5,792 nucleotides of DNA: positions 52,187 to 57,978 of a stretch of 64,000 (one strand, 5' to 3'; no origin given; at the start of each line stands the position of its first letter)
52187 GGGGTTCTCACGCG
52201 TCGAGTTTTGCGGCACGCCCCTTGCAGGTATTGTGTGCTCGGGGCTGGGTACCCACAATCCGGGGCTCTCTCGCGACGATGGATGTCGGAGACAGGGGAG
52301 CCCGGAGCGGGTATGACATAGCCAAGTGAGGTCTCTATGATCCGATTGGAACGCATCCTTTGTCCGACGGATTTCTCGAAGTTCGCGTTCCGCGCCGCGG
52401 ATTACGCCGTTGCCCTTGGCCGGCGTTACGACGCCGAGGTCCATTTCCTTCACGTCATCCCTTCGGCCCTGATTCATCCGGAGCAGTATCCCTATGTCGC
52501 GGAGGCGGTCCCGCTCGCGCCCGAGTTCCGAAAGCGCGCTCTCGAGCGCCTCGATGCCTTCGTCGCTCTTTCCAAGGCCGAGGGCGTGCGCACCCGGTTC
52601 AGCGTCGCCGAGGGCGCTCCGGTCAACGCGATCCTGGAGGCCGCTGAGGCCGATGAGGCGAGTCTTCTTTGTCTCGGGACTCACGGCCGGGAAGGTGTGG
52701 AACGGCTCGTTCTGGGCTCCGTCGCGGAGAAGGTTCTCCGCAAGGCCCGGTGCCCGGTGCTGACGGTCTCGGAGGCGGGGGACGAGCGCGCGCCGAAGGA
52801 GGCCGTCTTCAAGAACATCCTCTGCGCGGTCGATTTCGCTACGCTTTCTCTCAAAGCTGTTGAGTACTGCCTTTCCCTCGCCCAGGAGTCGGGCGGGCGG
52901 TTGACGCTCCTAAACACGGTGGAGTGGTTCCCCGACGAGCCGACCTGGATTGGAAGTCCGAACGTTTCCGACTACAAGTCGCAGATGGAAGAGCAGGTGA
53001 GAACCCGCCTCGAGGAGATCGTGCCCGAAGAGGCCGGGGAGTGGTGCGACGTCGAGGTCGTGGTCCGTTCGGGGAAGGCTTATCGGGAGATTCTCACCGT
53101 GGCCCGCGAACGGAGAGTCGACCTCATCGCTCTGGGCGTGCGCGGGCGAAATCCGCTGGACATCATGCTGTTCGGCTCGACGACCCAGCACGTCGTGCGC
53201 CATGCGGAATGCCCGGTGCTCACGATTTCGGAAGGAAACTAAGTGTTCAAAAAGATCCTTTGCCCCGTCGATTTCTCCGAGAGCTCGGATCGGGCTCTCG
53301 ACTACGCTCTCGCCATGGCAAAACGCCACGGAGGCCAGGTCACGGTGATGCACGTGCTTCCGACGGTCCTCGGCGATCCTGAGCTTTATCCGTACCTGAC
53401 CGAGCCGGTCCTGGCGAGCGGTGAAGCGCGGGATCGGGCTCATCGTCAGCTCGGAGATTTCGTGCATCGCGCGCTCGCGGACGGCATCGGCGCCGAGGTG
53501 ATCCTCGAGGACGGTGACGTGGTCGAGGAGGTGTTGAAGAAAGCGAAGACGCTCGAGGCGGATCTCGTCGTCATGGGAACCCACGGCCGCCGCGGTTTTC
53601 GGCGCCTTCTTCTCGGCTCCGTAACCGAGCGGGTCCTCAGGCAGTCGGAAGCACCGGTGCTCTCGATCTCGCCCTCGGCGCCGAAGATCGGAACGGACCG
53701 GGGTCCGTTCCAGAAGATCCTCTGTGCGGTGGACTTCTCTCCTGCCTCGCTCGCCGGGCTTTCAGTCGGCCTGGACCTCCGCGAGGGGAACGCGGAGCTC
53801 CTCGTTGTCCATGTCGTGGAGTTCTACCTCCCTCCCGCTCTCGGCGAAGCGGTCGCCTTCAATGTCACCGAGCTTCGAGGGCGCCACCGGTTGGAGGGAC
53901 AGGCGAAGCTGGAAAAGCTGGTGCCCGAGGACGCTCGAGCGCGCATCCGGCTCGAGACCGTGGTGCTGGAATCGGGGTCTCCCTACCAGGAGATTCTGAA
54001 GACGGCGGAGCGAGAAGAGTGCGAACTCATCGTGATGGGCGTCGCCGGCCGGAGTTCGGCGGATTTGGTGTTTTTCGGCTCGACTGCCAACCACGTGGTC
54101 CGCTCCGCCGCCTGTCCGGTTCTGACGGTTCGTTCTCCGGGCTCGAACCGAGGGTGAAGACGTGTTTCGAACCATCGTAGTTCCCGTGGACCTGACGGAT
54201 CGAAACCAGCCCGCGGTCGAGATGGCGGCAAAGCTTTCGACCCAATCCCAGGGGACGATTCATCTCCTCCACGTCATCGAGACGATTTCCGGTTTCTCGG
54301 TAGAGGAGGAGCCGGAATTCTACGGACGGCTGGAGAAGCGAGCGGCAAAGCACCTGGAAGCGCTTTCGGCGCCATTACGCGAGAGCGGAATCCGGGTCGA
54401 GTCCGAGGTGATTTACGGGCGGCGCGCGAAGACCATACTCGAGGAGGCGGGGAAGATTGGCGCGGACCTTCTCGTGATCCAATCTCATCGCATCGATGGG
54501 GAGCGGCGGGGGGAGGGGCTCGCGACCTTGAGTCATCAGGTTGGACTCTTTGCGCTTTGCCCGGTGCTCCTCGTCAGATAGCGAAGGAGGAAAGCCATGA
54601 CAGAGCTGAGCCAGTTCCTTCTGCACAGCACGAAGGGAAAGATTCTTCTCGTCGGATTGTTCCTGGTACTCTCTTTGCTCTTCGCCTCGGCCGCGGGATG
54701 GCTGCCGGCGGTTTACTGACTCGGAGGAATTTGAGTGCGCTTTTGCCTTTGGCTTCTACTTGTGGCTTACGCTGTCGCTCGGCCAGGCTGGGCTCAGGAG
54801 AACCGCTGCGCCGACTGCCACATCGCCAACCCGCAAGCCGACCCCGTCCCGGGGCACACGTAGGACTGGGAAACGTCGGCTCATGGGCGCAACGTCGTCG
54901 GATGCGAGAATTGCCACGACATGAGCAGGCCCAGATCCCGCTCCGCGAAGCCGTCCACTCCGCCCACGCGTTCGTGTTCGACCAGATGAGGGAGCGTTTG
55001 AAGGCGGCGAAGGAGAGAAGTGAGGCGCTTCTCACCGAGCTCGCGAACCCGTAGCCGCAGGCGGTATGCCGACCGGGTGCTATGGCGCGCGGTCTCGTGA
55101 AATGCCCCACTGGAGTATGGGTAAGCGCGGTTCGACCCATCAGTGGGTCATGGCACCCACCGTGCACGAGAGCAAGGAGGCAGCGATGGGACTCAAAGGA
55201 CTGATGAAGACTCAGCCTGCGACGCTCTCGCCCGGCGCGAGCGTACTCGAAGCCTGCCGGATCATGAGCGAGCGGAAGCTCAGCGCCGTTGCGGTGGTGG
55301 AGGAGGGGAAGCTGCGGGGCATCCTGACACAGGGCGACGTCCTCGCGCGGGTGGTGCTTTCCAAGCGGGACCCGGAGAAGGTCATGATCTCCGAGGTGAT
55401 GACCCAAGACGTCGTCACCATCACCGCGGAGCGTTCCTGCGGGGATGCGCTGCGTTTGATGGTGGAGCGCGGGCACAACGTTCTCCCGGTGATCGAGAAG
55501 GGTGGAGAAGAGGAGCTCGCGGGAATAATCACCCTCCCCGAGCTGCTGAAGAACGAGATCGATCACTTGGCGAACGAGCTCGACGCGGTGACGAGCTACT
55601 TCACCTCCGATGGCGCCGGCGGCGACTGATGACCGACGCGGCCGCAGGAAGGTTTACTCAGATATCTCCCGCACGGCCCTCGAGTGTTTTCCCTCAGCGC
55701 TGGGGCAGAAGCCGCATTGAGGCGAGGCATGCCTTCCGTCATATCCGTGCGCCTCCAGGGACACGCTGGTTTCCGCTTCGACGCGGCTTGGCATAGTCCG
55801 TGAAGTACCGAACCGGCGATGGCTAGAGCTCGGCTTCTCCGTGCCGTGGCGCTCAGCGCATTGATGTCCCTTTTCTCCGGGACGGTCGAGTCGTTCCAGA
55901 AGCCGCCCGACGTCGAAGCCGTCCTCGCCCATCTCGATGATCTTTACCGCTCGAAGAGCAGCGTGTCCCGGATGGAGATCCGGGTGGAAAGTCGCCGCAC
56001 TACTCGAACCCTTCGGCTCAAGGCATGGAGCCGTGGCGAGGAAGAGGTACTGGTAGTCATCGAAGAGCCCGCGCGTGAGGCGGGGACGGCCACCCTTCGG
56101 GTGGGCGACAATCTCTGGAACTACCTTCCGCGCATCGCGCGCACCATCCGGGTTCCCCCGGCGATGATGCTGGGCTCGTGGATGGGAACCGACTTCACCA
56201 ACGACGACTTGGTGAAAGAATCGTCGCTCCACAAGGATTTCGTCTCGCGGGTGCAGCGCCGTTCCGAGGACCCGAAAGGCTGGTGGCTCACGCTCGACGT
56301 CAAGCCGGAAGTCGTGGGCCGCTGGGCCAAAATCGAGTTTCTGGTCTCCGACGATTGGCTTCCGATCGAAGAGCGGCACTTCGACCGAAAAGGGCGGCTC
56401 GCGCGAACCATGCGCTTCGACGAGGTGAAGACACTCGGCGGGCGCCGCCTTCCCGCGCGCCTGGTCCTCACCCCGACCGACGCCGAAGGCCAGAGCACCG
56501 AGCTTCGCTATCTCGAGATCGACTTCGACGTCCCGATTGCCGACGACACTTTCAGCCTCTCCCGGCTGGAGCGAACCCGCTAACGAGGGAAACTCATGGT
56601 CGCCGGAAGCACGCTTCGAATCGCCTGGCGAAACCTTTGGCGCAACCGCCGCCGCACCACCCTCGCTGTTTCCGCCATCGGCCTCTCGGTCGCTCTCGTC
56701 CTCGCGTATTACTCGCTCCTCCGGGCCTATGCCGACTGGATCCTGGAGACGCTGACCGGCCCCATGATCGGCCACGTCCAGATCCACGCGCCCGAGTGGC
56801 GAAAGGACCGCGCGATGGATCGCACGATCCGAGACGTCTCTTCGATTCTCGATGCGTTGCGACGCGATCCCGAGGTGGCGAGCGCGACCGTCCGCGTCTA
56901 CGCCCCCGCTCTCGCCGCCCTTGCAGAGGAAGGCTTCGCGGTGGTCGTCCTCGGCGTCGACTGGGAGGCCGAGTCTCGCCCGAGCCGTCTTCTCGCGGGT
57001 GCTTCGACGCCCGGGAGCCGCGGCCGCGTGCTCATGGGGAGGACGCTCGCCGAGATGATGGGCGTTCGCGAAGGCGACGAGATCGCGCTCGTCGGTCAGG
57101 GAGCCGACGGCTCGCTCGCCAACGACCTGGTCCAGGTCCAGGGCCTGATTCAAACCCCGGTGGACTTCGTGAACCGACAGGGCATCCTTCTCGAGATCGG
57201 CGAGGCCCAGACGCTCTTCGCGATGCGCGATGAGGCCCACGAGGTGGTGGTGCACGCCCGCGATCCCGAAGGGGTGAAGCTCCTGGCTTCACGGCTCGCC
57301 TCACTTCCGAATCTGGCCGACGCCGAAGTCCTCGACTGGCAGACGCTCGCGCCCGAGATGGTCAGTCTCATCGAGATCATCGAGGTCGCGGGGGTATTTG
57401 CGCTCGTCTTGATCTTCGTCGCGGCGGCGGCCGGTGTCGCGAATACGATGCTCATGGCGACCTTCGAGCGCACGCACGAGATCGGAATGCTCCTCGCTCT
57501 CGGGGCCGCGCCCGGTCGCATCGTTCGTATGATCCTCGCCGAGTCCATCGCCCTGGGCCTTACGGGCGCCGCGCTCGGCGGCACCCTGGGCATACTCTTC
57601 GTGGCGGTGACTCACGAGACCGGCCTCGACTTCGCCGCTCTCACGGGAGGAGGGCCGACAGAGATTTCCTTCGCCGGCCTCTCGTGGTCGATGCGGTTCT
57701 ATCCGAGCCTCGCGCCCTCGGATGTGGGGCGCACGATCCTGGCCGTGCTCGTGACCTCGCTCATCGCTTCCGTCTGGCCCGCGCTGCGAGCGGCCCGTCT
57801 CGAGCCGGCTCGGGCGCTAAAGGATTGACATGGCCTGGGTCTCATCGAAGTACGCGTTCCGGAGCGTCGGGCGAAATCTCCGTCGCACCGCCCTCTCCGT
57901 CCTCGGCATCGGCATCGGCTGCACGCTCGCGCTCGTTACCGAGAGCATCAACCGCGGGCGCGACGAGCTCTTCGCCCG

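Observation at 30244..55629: Dense cluster of sigma-54 promoters and two enhancer-binding proteins, forming a candidate sigma-54 stress/respiration regulon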

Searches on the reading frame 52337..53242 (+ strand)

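Call 8: search_protein_families(library=pfam, proteins=[window:52337-53242:+])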
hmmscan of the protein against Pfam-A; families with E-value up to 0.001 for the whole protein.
window:52337-53242:+ (301 aa): 1 family
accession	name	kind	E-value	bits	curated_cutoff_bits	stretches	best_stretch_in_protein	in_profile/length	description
PF00582.32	Usp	-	1.2e-65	220.7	24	2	5-144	3-140/141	Universal stress protein family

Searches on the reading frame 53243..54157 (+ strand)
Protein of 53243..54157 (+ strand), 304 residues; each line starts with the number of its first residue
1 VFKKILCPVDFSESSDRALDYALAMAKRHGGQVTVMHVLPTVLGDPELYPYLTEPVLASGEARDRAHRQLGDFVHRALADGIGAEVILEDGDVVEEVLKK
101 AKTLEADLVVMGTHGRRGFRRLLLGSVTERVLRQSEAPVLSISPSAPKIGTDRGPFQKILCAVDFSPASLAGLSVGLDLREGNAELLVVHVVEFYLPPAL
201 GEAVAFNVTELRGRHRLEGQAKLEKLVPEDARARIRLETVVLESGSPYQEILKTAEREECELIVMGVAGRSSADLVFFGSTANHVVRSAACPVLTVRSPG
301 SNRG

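Call 8: search_protein_families(library=pfam, proteins=[window:53243-54157:+])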
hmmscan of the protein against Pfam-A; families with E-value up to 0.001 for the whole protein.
window:53243-54157:+ (304 aa): 1 family
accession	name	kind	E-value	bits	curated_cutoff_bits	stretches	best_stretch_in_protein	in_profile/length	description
PF00582.32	Usp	-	5.9e-65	218.5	24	2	1-140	1-138/141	Universal stress protein family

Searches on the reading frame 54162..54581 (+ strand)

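Call 8: search_protein_families(library=pfam, proteins=[window:54162-54581:+])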
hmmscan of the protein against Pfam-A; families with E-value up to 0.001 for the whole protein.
window:54162-54581:+ (139 aa): 1 family
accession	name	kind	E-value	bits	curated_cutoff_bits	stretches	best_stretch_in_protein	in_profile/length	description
PF00582.32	Usp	-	2.2e-21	77.3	24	1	1-139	1-141/141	Universal stress protein family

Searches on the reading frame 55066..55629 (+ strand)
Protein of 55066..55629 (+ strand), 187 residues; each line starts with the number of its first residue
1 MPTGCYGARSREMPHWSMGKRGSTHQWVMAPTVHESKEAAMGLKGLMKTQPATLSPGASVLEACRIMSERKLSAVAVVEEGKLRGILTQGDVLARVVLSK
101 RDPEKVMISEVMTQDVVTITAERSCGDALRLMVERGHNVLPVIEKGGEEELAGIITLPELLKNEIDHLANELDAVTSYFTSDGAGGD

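Call 8: search_protein_families(library=pfam, proteins=[window:55066-55629:+])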
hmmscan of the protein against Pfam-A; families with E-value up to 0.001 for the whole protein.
window:55066-55629:+ (187 aa): 1 family
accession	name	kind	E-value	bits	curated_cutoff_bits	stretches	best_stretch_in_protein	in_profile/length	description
PF00571.33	CBS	-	1.7e-27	95.9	24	2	44-96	2-55/57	CBS domain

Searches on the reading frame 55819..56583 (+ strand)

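Call 8: search_protein_families(library=pfam, proteins=[window:55819-56583:+])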
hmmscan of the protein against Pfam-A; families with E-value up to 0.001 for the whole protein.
window:55819-56583:+ (254 aa): 1 family
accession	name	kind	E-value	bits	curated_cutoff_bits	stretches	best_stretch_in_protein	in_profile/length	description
PF17131.11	LolA_like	-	2.2e-39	135.5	30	1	73-252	1-184/184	Outer membrane lipoprotein-sorting protein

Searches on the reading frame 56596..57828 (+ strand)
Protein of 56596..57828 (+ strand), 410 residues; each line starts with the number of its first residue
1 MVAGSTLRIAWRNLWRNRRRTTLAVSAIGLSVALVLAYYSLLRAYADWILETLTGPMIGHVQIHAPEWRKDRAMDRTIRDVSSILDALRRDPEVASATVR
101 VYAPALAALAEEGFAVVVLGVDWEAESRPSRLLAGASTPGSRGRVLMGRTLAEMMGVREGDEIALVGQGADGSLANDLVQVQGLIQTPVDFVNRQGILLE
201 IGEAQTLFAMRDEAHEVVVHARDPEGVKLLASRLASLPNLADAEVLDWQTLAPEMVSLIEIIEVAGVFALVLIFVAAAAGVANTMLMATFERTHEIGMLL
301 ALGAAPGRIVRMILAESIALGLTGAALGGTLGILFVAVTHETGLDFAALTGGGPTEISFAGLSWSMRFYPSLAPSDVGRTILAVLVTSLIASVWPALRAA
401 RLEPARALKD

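Call 8: search_protein_families(library=pfam, proteins=[window:56596-57828:+])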
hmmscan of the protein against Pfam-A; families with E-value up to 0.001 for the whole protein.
window:56596-57828:+ (410 aa): 2 families
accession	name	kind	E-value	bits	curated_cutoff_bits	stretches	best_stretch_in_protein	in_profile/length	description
PF02687.27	FtsX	-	3.9e-15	56.4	25.5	1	268-404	2-120/120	FtsX-like permease C-terminal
PF12704.14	MacB_PCD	-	8e-07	30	27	1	21-235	1-205/207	MacB-like periplasmic core domain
